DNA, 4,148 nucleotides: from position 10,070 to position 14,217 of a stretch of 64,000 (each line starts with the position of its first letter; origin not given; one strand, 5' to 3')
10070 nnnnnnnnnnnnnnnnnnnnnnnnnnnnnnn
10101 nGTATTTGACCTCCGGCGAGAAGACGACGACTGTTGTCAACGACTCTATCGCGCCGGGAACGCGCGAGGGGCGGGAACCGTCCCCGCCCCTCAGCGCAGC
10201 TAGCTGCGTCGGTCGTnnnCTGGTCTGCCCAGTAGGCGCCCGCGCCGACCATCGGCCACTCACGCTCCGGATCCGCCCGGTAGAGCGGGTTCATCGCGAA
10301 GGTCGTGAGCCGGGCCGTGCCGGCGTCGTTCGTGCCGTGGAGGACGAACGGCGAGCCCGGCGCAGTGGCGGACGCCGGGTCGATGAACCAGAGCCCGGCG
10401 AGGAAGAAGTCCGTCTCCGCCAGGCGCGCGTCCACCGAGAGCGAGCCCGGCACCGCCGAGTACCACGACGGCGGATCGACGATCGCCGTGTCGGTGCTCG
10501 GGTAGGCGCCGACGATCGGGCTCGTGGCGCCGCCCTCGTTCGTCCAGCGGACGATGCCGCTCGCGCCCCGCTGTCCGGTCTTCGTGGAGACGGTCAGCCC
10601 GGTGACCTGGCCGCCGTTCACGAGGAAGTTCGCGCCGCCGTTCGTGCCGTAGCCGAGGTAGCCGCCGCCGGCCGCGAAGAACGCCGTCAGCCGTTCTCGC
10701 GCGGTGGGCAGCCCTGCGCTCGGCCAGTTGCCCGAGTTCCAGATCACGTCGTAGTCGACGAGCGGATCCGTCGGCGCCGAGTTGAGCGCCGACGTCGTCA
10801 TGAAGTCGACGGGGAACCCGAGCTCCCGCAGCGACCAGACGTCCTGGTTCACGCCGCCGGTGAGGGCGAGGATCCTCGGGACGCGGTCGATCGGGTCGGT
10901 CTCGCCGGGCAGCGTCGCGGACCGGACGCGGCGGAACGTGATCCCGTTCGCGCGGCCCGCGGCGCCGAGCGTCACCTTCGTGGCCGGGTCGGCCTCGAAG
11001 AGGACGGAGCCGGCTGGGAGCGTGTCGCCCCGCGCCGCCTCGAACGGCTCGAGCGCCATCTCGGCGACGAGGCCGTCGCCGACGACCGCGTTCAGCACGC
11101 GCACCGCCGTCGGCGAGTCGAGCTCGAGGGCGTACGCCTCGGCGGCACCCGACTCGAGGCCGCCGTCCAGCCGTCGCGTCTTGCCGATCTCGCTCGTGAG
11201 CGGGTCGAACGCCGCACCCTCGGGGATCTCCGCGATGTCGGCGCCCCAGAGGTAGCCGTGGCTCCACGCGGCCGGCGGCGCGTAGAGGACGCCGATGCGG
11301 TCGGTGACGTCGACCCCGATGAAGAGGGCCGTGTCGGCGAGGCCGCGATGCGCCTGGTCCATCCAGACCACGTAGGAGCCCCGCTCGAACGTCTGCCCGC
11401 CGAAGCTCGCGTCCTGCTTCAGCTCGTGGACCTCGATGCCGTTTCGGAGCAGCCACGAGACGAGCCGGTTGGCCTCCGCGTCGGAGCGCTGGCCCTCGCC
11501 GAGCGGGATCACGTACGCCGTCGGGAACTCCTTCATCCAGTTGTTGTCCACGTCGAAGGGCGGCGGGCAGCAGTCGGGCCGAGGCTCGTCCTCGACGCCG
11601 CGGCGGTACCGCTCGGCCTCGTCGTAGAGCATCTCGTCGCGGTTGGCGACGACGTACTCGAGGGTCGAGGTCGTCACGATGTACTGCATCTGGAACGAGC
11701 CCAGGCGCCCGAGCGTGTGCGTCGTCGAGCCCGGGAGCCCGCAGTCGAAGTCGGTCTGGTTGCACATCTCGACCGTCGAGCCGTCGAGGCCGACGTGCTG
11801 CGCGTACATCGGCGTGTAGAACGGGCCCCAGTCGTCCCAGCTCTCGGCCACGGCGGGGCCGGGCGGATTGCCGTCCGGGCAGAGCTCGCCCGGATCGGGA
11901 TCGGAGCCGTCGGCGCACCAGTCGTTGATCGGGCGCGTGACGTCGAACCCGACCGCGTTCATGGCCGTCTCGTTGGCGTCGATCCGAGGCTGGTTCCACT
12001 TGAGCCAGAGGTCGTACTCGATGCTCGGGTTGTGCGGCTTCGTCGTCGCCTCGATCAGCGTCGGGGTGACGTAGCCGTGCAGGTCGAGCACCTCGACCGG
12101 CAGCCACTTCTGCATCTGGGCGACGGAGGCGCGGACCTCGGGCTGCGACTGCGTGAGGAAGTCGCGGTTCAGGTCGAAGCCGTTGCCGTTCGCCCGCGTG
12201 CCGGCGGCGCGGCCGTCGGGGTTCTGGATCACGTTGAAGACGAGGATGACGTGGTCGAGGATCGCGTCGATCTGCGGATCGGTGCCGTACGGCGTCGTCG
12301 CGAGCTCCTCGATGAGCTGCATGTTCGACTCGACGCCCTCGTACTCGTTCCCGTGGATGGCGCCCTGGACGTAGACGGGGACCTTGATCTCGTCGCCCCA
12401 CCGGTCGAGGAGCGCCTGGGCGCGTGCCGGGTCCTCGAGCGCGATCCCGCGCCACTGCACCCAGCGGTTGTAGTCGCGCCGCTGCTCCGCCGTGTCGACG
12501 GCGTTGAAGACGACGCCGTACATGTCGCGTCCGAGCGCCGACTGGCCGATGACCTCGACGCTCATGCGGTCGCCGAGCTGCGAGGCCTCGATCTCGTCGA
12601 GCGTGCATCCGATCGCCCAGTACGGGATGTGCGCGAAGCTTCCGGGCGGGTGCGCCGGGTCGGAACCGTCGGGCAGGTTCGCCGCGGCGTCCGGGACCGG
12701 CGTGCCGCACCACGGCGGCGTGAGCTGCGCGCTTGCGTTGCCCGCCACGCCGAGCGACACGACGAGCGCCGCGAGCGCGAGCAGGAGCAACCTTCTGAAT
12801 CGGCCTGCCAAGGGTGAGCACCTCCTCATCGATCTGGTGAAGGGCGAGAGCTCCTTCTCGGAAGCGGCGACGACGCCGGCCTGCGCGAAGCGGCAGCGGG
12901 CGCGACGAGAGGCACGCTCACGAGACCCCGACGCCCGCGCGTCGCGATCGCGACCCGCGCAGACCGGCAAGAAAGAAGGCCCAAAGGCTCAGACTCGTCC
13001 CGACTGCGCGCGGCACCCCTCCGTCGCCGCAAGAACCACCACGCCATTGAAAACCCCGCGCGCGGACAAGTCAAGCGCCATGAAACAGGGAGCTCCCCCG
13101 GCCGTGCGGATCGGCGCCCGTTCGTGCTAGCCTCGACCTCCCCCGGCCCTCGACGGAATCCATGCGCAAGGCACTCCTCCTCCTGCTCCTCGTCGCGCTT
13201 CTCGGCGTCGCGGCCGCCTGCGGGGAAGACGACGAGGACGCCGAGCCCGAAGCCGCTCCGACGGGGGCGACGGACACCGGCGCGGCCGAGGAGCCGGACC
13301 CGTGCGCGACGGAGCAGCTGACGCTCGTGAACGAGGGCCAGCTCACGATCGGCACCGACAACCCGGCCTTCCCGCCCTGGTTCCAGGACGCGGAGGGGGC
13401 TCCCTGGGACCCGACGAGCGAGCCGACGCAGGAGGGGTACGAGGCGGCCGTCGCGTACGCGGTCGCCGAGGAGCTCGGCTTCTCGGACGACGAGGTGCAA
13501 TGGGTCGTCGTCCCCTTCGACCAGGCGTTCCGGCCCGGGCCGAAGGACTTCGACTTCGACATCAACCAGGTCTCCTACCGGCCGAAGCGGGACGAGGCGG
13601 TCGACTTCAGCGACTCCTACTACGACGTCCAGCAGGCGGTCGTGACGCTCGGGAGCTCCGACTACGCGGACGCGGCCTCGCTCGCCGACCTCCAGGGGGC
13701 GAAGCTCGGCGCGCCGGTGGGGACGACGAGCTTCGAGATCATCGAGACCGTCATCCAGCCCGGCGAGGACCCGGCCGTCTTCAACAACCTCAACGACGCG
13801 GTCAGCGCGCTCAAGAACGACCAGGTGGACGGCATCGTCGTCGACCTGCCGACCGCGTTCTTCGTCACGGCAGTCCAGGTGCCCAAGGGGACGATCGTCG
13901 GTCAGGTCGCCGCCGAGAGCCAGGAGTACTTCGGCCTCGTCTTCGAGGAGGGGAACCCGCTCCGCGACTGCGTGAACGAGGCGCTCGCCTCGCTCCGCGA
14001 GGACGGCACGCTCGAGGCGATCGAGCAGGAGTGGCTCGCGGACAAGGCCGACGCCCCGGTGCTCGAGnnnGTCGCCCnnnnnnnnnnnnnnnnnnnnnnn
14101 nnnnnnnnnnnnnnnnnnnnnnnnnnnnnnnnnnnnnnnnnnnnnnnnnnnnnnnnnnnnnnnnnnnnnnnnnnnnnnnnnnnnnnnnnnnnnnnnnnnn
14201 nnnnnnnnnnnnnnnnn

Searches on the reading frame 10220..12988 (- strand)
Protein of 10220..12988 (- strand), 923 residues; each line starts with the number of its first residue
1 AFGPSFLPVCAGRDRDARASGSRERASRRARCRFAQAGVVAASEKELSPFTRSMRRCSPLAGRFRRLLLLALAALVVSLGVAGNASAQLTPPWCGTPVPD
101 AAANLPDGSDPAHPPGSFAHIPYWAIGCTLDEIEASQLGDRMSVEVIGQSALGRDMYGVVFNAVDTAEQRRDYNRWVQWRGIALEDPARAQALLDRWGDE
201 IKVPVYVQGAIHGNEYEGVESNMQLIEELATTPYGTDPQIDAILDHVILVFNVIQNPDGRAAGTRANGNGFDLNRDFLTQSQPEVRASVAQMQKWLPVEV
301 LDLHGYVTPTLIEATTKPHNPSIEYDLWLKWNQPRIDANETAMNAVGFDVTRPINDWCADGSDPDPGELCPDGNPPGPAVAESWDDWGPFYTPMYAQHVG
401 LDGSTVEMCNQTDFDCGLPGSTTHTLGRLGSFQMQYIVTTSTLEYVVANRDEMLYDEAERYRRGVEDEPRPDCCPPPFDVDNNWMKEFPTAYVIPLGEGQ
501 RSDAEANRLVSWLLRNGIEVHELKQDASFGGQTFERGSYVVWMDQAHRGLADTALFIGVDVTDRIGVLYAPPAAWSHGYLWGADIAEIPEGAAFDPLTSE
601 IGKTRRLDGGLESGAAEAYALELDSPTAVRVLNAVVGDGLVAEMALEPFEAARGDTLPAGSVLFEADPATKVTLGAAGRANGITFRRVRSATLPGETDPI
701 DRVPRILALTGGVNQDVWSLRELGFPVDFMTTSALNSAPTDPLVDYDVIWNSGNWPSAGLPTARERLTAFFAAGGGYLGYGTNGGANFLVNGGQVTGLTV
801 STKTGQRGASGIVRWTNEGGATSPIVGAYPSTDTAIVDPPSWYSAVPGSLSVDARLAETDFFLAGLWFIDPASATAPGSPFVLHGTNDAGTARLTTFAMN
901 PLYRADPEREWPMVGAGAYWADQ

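Call 68: search_protein_families(library=pfam, proteins=[window:10220-12988:-], max_evalue=1e-8)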
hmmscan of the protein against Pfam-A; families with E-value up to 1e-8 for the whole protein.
window:10220-12988:- (923 aa): 1 family
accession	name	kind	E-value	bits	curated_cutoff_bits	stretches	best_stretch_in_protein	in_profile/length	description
PF00246.29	Peptidase_M14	-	7.2e-16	59.1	21.6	1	137-284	11-140/286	Zinc carboxypeptidase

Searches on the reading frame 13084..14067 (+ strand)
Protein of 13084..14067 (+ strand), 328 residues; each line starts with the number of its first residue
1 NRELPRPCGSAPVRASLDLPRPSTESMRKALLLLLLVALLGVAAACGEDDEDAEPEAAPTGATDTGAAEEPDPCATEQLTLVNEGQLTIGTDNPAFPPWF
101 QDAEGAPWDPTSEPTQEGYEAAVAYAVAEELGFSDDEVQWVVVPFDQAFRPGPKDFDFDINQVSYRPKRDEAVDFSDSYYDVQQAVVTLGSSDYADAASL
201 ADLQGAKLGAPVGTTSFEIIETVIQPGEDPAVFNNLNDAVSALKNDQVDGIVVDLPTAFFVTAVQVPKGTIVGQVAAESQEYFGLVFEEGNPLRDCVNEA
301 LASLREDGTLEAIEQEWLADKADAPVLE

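Call 80: search_protein_families(library=pfam, proteins=[window:13084-14067:+], max_evalue=0.000001)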
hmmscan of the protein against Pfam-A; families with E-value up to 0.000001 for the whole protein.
window:13084-14067:+ (328 aa): 1 family
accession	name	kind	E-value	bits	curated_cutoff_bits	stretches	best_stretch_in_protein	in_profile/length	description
PF00497.25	SBP_bac_3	-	4.2e-21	75.5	26.4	1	87-318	1-130/132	Bacterial extracellular solute-binding proteins, family 3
